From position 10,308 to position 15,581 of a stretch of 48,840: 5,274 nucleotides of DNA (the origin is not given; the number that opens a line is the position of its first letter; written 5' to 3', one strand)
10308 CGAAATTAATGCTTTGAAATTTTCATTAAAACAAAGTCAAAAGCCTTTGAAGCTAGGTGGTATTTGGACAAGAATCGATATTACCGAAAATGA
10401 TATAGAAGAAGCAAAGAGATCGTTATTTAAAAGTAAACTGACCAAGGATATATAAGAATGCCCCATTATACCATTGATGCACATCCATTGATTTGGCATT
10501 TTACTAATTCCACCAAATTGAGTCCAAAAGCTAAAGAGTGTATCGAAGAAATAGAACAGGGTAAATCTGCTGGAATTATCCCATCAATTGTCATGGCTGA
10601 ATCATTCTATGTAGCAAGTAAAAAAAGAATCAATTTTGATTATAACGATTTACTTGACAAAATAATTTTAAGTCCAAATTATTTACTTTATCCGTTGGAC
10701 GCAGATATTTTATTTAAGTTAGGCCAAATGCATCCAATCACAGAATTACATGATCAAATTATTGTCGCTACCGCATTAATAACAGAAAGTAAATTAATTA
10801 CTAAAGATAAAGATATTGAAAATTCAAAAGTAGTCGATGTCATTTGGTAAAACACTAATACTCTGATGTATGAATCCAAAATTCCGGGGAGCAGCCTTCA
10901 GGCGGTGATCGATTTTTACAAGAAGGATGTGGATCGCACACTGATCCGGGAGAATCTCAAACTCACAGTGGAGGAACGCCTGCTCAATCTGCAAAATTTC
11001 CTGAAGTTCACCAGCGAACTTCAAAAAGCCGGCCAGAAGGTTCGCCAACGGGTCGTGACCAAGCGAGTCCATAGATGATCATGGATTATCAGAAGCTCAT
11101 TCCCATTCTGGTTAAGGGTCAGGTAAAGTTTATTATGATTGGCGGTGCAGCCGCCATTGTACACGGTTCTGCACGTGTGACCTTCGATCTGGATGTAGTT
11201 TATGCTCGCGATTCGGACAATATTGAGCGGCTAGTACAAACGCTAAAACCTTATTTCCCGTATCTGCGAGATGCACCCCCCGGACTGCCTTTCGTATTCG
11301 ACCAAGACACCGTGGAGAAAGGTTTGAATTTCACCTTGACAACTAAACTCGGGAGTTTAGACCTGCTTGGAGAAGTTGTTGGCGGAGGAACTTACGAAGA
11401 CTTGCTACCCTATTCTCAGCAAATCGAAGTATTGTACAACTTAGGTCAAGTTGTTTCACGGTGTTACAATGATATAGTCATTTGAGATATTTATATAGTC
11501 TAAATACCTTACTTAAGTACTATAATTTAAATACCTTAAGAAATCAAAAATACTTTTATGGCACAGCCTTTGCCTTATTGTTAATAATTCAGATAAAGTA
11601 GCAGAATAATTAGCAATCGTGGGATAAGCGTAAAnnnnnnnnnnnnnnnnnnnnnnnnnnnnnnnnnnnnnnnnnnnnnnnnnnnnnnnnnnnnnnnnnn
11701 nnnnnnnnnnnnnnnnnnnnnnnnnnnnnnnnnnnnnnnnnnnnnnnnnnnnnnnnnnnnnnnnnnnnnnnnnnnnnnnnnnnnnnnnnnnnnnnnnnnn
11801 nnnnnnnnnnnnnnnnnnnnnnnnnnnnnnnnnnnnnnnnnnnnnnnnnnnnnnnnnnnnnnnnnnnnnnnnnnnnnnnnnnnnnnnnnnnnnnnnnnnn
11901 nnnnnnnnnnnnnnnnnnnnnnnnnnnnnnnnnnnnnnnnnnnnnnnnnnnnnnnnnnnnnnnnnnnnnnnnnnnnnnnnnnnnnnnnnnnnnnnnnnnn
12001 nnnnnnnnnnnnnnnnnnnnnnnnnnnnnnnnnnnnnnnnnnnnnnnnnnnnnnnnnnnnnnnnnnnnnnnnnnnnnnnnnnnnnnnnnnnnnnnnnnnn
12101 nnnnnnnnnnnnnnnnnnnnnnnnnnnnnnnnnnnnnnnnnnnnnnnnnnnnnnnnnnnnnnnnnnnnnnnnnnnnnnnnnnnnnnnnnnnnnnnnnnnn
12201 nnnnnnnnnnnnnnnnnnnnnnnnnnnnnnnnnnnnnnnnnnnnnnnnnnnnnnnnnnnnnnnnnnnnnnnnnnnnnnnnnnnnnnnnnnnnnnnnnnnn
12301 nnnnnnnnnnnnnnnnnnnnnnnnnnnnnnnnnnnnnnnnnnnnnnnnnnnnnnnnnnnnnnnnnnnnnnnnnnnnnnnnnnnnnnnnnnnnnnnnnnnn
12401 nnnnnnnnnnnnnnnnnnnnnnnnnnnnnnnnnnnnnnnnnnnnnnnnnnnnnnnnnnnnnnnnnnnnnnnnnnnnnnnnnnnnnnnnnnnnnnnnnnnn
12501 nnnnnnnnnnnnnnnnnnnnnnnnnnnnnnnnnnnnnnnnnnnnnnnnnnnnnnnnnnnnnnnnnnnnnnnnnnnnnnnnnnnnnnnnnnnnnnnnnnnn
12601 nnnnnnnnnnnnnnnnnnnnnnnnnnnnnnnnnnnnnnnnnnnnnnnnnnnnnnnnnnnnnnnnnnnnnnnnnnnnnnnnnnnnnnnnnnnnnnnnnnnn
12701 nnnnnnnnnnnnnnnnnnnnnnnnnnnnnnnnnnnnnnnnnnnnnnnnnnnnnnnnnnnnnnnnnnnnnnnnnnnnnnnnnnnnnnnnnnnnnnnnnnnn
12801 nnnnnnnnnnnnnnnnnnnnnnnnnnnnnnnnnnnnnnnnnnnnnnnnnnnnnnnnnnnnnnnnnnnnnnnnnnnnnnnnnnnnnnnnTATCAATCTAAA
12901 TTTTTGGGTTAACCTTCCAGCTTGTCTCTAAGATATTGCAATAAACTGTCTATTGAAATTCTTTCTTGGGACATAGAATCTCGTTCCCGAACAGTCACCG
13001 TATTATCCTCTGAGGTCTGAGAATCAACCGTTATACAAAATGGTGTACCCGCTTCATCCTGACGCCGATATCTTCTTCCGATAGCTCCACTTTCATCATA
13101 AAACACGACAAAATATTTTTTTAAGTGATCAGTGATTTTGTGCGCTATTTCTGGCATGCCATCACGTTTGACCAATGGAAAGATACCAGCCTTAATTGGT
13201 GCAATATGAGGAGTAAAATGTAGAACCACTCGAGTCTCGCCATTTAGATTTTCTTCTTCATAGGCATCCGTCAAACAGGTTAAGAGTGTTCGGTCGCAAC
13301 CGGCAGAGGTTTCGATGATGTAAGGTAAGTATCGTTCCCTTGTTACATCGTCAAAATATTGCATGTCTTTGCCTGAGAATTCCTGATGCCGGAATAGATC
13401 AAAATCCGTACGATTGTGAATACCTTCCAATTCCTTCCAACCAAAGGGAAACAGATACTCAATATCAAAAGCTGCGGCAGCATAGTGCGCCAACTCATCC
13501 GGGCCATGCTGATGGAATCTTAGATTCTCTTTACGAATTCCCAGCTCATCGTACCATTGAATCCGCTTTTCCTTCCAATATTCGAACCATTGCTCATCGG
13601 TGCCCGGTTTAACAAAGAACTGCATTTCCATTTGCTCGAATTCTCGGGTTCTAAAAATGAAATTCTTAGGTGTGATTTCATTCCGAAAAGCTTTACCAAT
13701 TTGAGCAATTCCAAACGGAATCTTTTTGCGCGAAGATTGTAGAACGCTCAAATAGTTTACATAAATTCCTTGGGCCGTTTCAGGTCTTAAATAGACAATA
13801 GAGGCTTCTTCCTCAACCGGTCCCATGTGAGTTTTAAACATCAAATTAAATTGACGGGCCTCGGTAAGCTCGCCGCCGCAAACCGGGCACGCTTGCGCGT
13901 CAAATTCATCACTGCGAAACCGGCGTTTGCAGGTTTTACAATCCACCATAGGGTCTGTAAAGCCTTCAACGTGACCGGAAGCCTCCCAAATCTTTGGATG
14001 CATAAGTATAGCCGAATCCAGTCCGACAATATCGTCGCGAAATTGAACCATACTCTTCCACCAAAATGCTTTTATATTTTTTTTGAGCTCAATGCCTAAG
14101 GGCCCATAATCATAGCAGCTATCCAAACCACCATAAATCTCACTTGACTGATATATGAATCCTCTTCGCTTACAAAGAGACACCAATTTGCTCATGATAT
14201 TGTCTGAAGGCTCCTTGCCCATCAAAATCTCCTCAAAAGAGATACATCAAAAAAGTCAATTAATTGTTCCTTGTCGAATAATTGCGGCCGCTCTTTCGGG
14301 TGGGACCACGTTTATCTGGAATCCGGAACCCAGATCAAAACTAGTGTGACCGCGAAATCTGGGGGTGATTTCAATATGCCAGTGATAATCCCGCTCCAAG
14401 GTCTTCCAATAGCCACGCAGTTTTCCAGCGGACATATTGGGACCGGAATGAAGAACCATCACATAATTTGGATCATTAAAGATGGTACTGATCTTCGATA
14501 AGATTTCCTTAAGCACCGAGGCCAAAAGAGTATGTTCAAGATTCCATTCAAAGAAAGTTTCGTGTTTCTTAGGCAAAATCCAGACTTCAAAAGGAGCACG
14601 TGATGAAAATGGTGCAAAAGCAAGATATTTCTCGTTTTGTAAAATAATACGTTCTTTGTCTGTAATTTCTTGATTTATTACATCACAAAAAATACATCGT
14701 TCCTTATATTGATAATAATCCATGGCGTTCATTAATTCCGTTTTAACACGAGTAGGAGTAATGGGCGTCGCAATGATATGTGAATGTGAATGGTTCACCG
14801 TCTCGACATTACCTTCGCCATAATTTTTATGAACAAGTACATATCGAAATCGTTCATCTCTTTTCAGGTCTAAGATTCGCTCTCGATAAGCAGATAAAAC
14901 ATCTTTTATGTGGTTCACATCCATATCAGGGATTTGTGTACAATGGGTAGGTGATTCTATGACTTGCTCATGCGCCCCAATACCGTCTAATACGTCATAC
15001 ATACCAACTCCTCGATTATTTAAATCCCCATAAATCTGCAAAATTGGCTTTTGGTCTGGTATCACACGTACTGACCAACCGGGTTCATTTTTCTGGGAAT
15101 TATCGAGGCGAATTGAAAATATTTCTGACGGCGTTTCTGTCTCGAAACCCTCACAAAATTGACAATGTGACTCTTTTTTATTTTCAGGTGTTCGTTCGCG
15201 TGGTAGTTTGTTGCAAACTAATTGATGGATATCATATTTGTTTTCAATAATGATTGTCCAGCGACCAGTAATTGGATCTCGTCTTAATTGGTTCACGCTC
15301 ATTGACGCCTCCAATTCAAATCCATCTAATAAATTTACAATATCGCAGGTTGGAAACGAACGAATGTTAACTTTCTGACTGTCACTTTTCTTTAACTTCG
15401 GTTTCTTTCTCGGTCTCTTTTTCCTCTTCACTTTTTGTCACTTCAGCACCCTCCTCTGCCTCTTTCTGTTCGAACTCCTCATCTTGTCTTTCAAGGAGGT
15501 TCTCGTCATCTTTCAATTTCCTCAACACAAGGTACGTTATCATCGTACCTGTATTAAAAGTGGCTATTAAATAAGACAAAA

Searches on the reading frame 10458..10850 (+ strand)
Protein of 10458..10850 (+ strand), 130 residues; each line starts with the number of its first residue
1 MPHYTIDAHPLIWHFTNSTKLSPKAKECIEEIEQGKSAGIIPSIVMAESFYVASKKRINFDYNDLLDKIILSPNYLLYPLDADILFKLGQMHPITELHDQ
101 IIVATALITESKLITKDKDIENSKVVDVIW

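Call 28: search_protein_families(library=pfam, proteins=[window:10458-10850:+], max_evalue=0.00001)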
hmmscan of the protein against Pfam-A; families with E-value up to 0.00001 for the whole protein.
window:10458-10850:+ (130 aa): 1 family
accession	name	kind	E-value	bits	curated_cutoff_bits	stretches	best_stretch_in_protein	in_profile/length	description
PF01850.27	PIN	-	8e-10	39.8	23.6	1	5-121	2-115/120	PIN domain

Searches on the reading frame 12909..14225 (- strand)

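Call 27: search_protein_families(library=pfam, proteins=[window:12909-14225:-], max_evalue=0.00001)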
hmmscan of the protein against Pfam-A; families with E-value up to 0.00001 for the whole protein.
window:12909-14225:- (438 aa): 2 families
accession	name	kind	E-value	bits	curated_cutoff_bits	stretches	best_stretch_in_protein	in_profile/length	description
PF03129.25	HGTP_anticodon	-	9.8e-20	71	21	1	347-434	3-93/94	Anticodon binding domain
PF00587.30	tRNA-synt_2b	-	5.4e-13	49.8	29.3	1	141-318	8-176/179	tRNA synthetase class II core domain (G, H, P, S and T)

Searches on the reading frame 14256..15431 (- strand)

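Call 27: search_protein_families(library=pfam, proteins=[window:14256-15431:-], max_evalue=0.00001)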
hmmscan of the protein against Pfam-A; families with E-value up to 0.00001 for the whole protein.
window:14256-15431:- (391 aa): 3 families
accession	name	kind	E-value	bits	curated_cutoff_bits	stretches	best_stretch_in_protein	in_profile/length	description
PF02744.22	GalP_UDP_tr_C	-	2.1e-09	37.7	29.2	1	237-355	6-119/165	Galactose-1-phosphate uridyl transferase, C-terminal domain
PF01087.27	GalP_UDP_transf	-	1.2e-06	29.5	22.1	1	143-226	101-184/184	Galactose-1-phosphate uridyl transferase, N-terminal domain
PF16285.10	DUF4931_N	-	1.4e-06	28.8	24.1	1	156-220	55-119/124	Domain of unknown function (DUF4931) N-terminal domain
